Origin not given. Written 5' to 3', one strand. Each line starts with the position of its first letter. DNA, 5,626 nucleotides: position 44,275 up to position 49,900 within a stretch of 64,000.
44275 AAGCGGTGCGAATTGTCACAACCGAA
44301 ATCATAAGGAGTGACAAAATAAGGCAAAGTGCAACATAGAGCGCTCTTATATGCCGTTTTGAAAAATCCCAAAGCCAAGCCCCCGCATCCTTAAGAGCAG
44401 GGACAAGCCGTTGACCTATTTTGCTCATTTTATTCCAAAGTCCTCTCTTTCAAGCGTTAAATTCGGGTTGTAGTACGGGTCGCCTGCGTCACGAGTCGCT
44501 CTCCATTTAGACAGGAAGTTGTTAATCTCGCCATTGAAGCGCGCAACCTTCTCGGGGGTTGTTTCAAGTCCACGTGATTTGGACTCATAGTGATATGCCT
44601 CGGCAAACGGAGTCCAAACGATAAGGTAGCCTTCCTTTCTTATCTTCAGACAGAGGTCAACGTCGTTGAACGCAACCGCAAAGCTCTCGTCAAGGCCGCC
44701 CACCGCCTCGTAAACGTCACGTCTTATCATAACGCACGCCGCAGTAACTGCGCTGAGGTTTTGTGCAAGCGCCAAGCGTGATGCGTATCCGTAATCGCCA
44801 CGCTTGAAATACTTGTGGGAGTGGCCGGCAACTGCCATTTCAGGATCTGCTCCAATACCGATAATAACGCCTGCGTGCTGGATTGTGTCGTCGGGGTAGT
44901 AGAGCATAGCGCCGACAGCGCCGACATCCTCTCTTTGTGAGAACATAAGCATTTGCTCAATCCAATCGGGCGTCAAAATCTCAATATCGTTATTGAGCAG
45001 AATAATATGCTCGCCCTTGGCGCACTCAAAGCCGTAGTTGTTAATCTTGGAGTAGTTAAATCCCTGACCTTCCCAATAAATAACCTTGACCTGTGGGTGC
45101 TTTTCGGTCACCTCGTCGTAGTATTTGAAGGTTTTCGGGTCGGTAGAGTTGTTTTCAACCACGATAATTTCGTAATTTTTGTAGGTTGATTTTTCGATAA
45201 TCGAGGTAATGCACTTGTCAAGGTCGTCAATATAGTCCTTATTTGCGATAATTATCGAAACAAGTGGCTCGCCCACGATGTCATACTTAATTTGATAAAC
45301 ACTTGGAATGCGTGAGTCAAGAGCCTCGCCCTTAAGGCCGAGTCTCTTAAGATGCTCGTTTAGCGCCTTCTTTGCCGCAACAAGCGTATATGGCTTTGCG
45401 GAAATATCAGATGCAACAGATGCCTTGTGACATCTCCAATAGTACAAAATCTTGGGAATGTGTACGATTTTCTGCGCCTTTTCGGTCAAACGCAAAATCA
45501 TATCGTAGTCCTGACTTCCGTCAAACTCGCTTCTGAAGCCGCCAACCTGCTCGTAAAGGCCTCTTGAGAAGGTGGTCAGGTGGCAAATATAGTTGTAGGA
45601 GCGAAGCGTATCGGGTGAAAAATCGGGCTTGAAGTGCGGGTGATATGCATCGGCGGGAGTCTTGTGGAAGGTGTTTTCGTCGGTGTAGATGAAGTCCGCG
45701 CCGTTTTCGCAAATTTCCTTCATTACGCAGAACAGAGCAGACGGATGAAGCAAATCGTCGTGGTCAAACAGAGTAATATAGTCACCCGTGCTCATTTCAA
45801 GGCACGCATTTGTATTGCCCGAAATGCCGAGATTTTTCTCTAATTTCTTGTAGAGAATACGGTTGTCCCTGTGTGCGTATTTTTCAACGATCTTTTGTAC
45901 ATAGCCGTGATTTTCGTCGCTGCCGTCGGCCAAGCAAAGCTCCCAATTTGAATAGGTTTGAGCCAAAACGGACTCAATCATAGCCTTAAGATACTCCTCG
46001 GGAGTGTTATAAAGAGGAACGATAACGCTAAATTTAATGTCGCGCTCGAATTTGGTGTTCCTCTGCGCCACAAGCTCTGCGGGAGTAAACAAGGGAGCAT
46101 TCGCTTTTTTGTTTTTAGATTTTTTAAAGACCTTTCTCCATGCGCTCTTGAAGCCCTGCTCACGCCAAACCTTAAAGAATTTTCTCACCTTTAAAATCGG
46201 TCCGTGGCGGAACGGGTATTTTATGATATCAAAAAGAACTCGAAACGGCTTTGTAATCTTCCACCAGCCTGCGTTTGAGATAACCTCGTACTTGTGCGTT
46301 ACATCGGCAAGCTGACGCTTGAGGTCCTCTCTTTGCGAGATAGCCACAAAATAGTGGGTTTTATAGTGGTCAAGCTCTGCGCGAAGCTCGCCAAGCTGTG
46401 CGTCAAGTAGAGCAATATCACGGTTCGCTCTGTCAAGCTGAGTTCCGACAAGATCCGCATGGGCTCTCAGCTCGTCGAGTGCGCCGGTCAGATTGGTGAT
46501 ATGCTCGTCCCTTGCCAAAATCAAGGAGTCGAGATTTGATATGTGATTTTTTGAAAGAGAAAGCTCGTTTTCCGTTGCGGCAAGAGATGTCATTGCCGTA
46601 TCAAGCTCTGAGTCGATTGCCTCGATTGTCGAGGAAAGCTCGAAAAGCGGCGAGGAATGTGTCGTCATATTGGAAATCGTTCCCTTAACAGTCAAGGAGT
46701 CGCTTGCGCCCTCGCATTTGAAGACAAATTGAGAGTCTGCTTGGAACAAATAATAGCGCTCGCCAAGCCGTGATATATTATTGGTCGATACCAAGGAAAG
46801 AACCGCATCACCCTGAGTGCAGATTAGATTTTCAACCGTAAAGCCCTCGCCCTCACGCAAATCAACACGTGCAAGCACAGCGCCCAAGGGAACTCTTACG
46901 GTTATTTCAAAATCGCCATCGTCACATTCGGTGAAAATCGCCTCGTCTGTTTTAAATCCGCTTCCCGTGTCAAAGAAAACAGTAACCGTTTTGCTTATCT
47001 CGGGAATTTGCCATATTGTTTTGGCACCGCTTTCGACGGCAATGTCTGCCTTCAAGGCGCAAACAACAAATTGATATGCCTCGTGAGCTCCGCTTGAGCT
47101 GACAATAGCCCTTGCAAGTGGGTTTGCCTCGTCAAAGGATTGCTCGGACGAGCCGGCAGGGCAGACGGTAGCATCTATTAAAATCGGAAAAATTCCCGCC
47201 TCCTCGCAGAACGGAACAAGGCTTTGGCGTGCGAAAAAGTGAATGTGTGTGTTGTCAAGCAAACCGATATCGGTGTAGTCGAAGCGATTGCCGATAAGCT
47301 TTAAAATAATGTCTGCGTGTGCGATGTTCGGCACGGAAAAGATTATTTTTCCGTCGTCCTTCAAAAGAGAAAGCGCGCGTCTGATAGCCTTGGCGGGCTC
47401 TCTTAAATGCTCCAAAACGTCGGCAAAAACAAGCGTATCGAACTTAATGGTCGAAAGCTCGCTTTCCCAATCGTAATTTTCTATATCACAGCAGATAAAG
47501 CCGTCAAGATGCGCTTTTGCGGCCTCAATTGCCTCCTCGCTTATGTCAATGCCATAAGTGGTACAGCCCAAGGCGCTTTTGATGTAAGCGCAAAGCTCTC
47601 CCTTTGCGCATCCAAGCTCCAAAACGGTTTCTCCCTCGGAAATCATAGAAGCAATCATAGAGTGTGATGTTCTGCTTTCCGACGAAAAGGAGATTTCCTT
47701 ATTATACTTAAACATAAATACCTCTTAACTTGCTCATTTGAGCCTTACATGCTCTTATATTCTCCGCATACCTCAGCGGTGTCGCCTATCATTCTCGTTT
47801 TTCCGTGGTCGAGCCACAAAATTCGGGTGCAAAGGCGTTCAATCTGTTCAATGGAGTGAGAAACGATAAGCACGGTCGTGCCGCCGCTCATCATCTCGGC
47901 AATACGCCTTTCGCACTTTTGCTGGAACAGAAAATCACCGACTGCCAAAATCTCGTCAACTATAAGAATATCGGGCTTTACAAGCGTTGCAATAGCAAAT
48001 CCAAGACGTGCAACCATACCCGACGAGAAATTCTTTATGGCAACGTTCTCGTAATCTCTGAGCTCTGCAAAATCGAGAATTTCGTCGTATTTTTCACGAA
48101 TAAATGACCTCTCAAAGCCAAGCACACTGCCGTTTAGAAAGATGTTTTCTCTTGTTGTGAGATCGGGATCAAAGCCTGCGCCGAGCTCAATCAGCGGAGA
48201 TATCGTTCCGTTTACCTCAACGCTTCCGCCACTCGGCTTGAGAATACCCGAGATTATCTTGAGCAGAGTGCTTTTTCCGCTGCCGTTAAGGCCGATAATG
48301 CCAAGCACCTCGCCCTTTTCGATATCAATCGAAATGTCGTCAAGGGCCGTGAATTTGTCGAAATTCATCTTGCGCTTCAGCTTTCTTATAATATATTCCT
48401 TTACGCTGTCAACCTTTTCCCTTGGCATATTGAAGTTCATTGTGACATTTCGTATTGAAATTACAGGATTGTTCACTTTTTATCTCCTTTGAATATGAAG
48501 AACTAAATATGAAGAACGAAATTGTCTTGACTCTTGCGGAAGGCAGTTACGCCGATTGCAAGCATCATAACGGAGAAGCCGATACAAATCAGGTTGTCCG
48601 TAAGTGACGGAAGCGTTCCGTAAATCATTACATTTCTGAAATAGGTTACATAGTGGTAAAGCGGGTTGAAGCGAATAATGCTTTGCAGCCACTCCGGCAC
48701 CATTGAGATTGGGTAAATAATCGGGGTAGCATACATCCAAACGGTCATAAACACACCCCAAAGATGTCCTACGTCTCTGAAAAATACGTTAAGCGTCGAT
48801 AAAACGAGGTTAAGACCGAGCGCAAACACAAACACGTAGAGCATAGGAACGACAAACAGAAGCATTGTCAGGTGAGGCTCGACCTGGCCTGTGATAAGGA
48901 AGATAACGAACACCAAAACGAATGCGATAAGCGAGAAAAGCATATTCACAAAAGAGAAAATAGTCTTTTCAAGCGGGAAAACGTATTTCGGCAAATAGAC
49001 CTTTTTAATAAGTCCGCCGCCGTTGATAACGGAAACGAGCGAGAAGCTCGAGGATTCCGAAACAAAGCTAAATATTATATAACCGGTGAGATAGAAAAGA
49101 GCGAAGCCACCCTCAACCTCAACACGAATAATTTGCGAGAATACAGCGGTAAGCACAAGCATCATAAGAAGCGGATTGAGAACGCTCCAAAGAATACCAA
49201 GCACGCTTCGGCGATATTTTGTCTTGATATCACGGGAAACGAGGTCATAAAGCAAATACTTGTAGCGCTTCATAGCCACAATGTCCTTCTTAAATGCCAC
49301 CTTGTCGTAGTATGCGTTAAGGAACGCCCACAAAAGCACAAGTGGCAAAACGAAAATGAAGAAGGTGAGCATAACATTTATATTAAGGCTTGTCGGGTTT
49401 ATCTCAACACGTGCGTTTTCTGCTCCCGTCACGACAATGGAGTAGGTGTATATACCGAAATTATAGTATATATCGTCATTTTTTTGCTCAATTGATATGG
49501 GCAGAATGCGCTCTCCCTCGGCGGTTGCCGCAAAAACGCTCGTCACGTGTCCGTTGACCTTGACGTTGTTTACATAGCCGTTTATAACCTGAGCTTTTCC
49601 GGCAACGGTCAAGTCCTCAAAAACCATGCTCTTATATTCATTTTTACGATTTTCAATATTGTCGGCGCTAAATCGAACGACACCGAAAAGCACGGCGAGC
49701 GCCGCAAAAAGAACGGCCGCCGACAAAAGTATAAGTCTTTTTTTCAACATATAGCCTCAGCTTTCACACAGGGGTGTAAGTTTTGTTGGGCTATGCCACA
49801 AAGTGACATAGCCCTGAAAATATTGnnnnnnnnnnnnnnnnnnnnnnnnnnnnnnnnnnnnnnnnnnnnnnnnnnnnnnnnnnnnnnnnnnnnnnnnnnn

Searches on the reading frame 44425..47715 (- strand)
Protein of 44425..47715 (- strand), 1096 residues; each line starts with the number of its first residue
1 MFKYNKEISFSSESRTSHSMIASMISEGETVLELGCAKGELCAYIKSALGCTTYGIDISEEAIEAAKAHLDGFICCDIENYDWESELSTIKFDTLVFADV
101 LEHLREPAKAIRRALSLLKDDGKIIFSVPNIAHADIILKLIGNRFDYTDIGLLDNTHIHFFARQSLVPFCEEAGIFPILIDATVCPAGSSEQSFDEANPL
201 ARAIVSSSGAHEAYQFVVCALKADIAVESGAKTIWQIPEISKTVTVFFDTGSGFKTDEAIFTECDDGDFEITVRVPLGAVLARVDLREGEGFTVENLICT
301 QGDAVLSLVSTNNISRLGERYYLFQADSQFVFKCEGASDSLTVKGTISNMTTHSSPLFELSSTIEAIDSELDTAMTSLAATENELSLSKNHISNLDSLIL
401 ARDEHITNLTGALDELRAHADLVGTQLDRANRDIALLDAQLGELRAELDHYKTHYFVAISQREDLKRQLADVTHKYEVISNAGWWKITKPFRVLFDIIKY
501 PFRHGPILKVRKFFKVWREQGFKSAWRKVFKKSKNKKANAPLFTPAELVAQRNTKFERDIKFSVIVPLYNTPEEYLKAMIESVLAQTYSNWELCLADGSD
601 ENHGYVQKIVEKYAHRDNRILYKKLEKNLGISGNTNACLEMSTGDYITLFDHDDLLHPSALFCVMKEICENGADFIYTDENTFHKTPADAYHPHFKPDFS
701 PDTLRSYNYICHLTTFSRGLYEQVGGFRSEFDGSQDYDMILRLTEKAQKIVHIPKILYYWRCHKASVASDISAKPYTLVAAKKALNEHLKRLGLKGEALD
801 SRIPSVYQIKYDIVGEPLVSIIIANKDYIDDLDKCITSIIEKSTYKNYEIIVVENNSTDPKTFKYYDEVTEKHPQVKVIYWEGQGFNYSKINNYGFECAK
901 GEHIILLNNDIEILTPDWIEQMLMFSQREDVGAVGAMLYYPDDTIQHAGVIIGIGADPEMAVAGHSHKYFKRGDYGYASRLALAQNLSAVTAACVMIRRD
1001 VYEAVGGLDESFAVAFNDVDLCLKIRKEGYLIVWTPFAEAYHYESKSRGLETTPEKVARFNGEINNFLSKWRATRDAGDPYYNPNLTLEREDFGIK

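Call 95: search_protein_families(library=pfam, proteins=[window:44425-47715:-], max_evalue=0.00001)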
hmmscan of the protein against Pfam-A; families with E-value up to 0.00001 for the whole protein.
window:44425-47715:- (1096 aa): 11 families
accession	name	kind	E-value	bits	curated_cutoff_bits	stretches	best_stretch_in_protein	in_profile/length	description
PF00535.33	Glycos_transf_2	-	2.7e-47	161.3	23.3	2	563-689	1-129/168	Glycosyl transferase family 2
PF13641.12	Glyco_tranf_2_3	-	1e-25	91.5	27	2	819-1047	3-216/230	Glycosyltransferase like family 2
PF13489.12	Methyltransf_23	-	5.3e-21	75.5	27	1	26-174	21-158/164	Methyltransferase domain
PF13847.12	Methyltransf_31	-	1.2e-16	61.1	27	1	26-132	2-114/145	Methyltransferase domain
PF08242.18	Methyltransf_12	-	3.2e-15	57.1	30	1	32-124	1-98/98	Methyltransferase domain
PF10111.15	Glyco_tranf_2_2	-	2.1e-14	54.1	27.3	1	839-1028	19-202/276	Glycosyltransferase like family 2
PF08241.18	Methyltransf_11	-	6.4e-14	52.8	21.2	1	32-126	1-95/95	Methyltransferase domain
PF13649.12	Methyltransf_25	-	5.2e-12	46.7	27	1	31-122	1-97/97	Methyltransferase domain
PF07021.18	MetW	-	1.9e-11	44.4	21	1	15-173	1-158/193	Methionine biosynthesis protein MetW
PF05401.17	NodS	-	6.8e-07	29.8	24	1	29-129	45-147/201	Nodulation protein S (NodS)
PF13632.12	Glyco_trans_2_3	-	3.7e-06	27.3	27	0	991-1047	73-126/198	Glycosyl transferase family group 2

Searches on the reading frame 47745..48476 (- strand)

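Call 95: search_protein_families(library=pfam, proteins=[window:47745-48476:-], max_evalue=0.00001)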
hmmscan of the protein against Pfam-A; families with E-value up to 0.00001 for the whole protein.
window:47745-48476:- (243 aa): 2 families
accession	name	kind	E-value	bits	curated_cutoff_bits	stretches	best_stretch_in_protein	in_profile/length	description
PF00005.33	ABC_tran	-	3.5e-22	79.9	25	1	45-176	1-135/137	ABC transporter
PF13304.12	AAA_21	-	1.3e-06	29.1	27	0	59-96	3-46/304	AAA domain, putative AbiEii toxin, Type IV TA system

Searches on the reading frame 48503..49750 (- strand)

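Call 95: search_protein_families(library=pfam, proteins=[window:48503-49750:-], max_evalue=0.00001)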
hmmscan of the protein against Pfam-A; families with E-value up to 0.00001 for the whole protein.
window:48503-49750:- (415 aa): 1 family
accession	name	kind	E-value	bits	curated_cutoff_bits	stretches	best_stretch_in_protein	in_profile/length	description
PF01061.29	ABC2_membrane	-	9.6e-21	74.7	26.9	1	170-375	6-210/211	ABC-2 type transporter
